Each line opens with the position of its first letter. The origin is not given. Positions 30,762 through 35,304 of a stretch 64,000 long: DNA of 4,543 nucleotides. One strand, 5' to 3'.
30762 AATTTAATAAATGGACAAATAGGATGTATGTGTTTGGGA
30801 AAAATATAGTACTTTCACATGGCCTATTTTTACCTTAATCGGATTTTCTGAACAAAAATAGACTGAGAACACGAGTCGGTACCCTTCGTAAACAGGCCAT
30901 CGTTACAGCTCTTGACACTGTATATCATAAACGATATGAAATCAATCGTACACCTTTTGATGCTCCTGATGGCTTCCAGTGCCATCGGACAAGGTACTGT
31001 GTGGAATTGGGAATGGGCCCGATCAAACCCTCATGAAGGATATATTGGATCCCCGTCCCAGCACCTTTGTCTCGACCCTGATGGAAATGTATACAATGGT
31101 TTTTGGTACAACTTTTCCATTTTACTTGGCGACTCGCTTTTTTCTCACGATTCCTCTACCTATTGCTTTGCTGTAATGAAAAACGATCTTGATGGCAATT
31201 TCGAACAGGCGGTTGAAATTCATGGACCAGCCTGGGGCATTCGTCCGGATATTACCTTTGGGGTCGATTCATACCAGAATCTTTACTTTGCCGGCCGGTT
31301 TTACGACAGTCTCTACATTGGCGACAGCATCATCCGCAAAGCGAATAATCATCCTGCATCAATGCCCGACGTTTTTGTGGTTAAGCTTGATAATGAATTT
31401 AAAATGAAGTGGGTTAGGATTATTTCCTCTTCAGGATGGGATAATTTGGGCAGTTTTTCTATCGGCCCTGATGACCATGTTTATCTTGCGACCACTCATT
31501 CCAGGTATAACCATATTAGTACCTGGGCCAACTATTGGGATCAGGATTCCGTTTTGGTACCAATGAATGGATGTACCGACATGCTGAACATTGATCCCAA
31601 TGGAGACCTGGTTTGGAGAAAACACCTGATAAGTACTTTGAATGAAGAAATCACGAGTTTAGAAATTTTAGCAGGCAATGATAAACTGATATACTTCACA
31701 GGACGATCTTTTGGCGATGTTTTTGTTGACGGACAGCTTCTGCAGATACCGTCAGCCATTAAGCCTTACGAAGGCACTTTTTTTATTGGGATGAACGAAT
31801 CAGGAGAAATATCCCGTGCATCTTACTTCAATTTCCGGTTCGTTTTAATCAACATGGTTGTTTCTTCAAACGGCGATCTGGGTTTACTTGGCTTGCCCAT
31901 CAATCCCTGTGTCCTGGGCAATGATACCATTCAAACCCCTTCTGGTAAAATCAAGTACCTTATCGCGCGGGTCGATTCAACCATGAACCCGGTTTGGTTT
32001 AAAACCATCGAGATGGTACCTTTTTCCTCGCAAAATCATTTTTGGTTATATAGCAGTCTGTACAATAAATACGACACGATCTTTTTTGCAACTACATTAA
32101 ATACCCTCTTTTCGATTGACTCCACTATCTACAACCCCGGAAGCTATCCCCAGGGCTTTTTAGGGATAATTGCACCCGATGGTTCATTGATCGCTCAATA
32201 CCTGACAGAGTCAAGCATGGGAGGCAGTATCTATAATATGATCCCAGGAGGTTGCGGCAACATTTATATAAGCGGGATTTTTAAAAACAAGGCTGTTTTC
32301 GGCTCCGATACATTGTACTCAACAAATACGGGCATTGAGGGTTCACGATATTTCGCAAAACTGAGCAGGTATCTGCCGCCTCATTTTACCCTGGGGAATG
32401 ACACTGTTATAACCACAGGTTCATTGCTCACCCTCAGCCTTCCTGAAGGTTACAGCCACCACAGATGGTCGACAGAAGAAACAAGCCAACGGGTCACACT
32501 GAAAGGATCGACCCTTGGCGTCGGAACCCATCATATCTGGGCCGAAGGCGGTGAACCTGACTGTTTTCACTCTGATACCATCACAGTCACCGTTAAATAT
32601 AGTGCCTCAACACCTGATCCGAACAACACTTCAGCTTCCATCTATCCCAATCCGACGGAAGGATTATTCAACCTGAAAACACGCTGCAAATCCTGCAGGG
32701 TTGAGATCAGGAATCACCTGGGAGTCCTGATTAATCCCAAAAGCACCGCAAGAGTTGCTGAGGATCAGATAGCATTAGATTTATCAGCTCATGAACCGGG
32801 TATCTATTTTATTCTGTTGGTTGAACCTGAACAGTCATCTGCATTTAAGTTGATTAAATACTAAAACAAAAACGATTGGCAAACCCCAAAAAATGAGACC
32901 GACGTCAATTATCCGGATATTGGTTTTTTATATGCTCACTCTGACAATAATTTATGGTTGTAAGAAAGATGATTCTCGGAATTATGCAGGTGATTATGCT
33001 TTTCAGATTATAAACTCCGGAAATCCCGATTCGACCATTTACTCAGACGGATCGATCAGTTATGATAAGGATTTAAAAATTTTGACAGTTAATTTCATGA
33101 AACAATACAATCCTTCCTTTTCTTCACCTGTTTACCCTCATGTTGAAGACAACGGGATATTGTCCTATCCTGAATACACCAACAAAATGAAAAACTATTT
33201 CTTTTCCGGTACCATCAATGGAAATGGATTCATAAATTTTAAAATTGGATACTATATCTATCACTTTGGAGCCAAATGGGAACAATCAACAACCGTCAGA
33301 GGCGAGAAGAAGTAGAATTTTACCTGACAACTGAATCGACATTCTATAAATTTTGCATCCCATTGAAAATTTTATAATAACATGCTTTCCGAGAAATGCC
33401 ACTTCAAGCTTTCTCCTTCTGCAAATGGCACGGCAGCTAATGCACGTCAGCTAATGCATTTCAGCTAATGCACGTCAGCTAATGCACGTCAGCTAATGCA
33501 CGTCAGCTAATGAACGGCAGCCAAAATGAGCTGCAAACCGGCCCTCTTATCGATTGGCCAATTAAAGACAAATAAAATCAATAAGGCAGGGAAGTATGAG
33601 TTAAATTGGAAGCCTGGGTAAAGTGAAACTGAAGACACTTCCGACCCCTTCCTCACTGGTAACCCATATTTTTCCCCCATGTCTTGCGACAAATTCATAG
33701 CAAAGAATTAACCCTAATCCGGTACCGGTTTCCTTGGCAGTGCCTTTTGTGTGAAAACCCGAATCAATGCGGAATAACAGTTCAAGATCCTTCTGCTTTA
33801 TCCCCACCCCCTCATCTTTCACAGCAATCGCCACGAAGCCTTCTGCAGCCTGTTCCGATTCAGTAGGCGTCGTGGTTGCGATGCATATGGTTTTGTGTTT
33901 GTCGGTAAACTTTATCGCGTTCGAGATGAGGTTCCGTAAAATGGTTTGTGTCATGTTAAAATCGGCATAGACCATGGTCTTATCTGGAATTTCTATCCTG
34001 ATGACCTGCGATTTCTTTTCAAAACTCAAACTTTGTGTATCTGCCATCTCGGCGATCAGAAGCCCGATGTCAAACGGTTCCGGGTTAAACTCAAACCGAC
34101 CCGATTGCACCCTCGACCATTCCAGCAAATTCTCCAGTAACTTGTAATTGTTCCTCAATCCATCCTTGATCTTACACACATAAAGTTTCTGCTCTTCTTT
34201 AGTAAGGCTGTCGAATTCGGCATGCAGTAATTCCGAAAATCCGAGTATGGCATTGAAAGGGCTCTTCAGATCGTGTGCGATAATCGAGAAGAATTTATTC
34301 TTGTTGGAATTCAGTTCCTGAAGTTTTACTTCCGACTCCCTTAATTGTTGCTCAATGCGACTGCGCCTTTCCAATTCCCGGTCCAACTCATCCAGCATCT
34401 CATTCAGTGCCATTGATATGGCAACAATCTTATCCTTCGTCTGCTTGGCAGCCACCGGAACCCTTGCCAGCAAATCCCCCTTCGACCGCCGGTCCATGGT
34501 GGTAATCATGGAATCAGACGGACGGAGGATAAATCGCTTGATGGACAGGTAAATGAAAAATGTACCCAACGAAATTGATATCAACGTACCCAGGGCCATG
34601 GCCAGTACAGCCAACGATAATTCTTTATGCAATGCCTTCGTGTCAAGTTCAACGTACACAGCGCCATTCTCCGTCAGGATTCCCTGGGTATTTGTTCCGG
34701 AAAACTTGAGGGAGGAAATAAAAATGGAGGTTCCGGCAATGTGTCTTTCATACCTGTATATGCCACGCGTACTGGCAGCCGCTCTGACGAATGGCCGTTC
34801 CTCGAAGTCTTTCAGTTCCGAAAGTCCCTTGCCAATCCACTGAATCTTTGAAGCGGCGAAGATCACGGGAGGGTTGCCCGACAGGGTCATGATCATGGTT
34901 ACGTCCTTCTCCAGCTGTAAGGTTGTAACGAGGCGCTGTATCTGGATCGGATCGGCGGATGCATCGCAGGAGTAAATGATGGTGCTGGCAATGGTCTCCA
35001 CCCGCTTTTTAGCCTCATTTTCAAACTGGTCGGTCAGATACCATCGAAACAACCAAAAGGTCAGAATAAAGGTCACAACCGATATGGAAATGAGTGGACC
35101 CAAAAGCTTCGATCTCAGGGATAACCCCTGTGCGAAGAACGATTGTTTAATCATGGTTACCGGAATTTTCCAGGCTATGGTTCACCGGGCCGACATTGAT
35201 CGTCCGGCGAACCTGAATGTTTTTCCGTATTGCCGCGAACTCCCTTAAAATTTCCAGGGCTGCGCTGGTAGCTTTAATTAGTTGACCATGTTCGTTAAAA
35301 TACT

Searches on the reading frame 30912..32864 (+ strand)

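Call 32: search_protein_families(library=padloc, proteins=[window:30912-32864:+], max_evalue=0.00001)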
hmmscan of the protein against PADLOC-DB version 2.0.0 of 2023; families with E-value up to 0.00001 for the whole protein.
window:30912-32864:+ (650 aa): 0 families

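Call 33: search_protein_families(library=pfam, proteins=[window:30912-32864:+], max_evalue=0.00001)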
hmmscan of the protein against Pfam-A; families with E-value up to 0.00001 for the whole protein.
window:30912-32864:+ (650 aa): 1 family
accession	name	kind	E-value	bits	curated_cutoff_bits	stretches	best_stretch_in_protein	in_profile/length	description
PF18962.6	Por_Secre_tail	-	3.3e-08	34.1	27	1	577-647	1-73/75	Secretion system C-terminal sorting domain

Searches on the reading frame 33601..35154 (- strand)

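Call 32: search_protein_families(library=padloc, proteins=[window:33601-35154:-], max_evalue=0.00001)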
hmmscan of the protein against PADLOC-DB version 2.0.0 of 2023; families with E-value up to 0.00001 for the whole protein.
window:33601-35154:- (517 aa): 0 families

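Call 33: search_protein_families(library=pfam, proteins=[window:33601-35154:-], max_evalue=0.00001)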
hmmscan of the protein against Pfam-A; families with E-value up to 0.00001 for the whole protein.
window:33601-35154:- (517 aa): 2 families
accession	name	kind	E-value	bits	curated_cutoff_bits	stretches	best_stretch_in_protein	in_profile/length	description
PF02518.31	HATPase_c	-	1.9e-22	80.2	26.4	1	403-514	7-109/111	Histidine kinase-, DNA gyrase B-, and HSP90-like ATPase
PF00512.31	HisKA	-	6.1e-11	42.7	26.9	1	285-352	2-66/66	His Kinase A (phospho-acceptor) domain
